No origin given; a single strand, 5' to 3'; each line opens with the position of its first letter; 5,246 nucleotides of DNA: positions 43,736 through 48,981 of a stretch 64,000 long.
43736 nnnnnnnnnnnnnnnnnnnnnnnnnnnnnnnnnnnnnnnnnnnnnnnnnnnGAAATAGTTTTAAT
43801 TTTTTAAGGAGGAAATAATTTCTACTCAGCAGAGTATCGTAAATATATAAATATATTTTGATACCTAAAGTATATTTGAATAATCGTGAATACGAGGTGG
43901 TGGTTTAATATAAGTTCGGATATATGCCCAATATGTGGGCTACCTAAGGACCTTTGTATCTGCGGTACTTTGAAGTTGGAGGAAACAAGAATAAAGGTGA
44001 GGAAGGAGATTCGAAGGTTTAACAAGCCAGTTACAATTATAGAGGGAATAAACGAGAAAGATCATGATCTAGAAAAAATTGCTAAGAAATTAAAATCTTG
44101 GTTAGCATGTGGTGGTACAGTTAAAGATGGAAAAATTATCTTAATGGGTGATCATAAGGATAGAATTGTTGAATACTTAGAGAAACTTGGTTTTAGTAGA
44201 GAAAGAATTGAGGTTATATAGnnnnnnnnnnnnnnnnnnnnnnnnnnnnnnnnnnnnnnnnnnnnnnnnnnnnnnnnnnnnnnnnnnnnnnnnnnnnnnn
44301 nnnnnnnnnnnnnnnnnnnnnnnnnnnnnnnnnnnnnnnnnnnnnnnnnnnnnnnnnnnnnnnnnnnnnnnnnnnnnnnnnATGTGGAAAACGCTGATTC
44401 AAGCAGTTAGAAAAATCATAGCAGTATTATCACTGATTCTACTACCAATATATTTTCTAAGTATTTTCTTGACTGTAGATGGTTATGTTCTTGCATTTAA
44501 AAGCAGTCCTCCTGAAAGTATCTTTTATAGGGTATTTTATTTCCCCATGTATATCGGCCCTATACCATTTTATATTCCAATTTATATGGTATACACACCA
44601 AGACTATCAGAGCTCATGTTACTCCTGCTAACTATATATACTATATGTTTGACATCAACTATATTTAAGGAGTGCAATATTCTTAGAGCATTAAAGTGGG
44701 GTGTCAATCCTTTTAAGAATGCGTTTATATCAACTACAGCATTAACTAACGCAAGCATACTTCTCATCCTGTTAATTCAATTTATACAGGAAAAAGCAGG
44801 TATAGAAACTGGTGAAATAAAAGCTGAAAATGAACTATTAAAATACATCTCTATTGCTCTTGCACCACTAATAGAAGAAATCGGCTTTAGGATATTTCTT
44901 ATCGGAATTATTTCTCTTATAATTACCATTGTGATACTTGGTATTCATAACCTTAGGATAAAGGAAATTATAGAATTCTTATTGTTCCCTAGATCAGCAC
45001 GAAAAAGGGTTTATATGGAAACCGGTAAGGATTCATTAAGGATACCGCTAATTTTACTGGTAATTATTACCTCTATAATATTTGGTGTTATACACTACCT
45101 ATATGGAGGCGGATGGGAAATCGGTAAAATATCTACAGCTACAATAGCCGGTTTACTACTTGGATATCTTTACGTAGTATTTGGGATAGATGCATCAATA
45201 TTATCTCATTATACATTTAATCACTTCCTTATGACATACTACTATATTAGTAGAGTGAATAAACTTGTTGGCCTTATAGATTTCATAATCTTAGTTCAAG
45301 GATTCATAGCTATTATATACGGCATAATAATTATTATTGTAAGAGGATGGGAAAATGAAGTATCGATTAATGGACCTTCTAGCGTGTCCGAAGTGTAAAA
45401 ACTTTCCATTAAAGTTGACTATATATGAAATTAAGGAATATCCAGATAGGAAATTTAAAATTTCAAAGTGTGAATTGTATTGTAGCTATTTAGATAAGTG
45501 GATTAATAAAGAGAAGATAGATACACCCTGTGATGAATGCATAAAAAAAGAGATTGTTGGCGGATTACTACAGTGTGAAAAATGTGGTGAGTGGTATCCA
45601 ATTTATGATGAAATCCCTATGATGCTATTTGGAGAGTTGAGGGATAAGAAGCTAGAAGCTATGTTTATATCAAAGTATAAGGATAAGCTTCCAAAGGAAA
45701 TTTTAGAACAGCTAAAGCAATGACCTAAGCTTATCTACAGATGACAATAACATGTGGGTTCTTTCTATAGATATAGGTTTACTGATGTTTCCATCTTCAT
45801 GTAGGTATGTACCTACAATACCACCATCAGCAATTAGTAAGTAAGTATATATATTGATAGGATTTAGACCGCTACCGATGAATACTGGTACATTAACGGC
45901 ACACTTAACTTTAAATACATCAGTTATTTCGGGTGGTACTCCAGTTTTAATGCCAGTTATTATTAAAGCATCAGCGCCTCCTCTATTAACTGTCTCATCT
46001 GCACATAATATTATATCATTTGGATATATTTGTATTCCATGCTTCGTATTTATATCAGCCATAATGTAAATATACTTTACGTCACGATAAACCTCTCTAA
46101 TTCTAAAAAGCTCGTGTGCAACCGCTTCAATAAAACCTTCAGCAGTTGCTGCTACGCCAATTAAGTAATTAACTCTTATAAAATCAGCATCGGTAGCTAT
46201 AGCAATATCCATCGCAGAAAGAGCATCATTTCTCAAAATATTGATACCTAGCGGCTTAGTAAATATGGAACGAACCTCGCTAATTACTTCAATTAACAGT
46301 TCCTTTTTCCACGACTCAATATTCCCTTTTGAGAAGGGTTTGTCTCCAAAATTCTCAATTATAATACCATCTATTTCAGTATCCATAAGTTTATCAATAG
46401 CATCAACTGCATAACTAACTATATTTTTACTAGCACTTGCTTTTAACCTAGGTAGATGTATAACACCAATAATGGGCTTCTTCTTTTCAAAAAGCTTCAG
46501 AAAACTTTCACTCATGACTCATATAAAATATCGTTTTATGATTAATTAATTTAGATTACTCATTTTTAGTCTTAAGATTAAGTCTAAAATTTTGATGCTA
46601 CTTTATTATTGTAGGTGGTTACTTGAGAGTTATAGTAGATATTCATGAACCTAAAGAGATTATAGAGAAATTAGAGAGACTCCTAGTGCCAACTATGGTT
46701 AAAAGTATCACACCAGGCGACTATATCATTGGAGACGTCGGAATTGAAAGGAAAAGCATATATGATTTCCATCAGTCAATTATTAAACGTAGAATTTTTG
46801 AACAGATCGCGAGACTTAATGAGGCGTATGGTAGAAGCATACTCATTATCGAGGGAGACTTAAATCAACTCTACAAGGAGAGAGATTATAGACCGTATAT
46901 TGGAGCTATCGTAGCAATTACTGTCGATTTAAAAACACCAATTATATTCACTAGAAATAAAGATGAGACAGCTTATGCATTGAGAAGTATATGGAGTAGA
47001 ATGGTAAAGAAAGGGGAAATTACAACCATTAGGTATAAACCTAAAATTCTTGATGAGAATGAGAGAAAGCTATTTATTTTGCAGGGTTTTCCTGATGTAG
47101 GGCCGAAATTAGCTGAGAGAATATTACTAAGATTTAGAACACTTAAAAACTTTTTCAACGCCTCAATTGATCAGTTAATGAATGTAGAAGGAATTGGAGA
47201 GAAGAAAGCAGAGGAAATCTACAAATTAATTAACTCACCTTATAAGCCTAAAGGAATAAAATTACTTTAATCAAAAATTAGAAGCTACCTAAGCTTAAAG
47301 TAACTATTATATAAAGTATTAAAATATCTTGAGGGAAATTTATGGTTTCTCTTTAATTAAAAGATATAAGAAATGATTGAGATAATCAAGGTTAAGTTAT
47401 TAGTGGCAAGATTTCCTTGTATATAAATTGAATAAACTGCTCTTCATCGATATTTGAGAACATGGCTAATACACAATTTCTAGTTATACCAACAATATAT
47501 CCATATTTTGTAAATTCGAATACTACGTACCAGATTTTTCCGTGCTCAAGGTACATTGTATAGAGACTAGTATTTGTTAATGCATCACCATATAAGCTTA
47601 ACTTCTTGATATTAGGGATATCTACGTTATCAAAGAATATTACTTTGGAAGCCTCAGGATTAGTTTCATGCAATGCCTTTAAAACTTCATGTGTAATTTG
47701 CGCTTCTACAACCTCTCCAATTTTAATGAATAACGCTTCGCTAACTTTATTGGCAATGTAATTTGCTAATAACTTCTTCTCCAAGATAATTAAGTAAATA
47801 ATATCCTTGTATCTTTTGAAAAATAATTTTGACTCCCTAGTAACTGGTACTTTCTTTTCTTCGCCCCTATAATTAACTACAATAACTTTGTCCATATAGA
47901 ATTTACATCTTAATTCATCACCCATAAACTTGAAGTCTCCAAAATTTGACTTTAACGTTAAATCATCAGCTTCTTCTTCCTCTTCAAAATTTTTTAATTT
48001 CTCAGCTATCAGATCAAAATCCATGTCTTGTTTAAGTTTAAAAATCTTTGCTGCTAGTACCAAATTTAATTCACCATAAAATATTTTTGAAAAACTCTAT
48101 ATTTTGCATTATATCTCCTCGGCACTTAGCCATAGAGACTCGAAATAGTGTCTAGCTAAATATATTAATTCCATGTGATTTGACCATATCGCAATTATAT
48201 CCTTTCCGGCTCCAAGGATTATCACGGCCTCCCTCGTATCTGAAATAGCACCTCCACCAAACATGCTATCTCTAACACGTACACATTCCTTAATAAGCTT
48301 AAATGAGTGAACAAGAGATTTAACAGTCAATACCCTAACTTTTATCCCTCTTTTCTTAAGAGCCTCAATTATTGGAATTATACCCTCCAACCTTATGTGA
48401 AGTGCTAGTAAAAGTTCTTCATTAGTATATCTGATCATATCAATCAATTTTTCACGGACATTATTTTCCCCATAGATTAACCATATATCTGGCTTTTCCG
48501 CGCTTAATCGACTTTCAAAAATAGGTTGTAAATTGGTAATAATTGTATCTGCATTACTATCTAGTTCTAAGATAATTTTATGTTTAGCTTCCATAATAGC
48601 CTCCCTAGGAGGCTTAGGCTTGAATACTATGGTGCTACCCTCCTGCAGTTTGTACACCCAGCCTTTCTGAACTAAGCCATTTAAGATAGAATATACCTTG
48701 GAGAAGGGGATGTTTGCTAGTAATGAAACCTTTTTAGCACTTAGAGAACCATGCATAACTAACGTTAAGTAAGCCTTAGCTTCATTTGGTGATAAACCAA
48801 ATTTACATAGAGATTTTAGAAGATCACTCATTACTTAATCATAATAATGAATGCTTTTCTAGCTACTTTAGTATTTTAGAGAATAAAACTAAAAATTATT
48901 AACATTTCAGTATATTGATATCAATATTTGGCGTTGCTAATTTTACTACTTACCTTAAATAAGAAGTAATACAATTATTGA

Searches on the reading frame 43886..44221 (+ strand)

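Call 73: search_protein_families(library=pfam, proteins=[window:43886-44221:+], max_evalue=0.0001)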
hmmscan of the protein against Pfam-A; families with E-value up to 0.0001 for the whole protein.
window:43886-44221:+ (111 aa): 1 family
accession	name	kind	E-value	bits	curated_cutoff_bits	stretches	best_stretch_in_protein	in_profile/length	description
PF01253.27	SUI1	-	3.3e-19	69.6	25.5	1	33-103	2-76/77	Translation initiation factor SUI1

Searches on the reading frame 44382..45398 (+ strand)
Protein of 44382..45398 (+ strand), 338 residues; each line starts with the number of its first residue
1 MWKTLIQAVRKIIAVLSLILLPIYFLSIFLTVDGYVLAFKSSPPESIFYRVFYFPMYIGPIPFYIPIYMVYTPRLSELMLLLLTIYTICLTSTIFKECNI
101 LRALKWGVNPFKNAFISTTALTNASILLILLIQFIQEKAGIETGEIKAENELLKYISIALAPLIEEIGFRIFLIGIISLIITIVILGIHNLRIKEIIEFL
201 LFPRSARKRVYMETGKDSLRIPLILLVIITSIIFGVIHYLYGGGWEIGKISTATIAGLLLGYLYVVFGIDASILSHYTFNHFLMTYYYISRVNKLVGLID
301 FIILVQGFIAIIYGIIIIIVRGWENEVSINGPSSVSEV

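Call 49: search_protein_families(library=pfam, proteins=[window:44382-45398:+], max_evalue=0.00001)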
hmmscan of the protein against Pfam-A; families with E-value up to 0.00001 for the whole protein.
window:44382-45398:+ (338 aa): 1 family
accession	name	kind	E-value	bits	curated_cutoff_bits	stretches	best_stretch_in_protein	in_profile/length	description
PF02517.21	Rce1-like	-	1.4e-07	32.1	22.4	1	156-281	10-92/93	Type II CAAX prenyl endopeptidase Rce1-like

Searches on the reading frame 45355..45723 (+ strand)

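Call 73: search_protein_families(library=pfam, proteins=[window:45355-45723:+], max_evalue=0.0001)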
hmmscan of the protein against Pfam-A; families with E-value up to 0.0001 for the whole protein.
window:45355-45723:+ (122 aa): 1 family
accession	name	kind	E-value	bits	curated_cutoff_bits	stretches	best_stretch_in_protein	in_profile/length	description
PF03966.22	Trm112p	-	1.9e-10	41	22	1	2-44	1-29/40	Trm112p-like protein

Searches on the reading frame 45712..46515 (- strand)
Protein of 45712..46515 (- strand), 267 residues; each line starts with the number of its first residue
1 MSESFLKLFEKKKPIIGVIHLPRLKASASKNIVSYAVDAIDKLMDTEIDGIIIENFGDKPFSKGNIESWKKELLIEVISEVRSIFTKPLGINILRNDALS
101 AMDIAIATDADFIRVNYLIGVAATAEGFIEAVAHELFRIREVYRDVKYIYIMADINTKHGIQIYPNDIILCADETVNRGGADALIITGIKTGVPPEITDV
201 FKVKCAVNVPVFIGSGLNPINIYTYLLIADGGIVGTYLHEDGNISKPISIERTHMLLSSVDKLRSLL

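Call 73: search_protein_families(library=pfam, proteins=[window:45712-46515:-], max_evalue=0.0001)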
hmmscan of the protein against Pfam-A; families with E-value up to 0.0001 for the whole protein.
window:45712-46515:- (267 aa): 1 family
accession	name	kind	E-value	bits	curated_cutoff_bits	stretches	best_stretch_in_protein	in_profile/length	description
PF03437.21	BtpA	-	1.6e-61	208.4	30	1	11-261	1-253/254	BtpA family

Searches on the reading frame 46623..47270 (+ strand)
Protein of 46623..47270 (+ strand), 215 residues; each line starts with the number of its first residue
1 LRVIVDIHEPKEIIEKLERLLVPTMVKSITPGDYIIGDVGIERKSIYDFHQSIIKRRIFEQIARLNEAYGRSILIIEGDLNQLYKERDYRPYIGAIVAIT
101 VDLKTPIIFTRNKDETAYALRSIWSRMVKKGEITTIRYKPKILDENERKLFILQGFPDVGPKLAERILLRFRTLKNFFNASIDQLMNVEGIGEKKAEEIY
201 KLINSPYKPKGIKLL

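Call 73: search_protein_families(library=pfam, proteins=[window:46623-47270:+], max_evalue=0.0001)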
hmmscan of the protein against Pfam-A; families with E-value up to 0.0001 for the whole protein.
window:46623-47270:+ (215 aa): 6 families
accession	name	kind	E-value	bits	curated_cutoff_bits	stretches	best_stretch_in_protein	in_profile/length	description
PF02732.21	ERCC4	-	2.3e-20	73.4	24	1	8-120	4-137/140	ERCC4 domain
PF00633.29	HHH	-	1.4e-11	44.1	24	1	173-200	1-28/30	Helix-hairpin-helix motif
PF14520.12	HHH_5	-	7.2e-11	42.8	27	1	153-200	4-52/57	Helix-hairpin-helix domain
PF12826.13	HHH_2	-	6.1e-09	36.4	27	1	155-203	7-55/64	Helix-hairpin-helix motif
PF12836.13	HHH_3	-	2.9e-05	24.5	27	1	153-200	16-61/65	Helix-hairpin-helix motif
PF20582.4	UPF0758_N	-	6.5e-05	23.4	27.1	0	162-196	43-76/77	UPF0758 N-terminal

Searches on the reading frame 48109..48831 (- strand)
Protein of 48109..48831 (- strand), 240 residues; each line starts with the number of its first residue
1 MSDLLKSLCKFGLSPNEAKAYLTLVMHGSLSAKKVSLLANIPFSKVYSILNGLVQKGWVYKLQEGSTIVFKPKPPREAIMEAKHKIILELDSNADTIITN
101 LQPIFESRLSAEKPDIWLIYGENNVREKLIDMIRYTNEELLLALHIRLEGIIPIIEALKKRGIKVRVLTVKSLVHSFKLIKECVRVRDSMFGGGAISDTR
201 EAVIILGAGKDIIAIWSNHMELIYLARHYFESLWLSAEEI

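Call 73: search_protein_families(library=pfam, proteins=[window:48109-48831:-], max_evalue=0.0001)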
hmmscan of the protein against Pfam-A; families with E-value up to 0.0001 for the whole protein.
window:48109-48831:- (240 aa): 2 families
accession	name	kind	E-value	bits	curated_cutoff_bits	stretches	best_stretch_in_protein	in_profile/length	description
PF01978.25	TrmB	-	1.7e-18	66.7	25.6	1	10-75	3-67/68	Sugar-specific transcriptional regulator TrmB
PF11495.14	Regulator_TrmB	-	2.5e-09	37.2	22.2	1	116-240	2-135/233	Archaeal transcriptional regulator TrmB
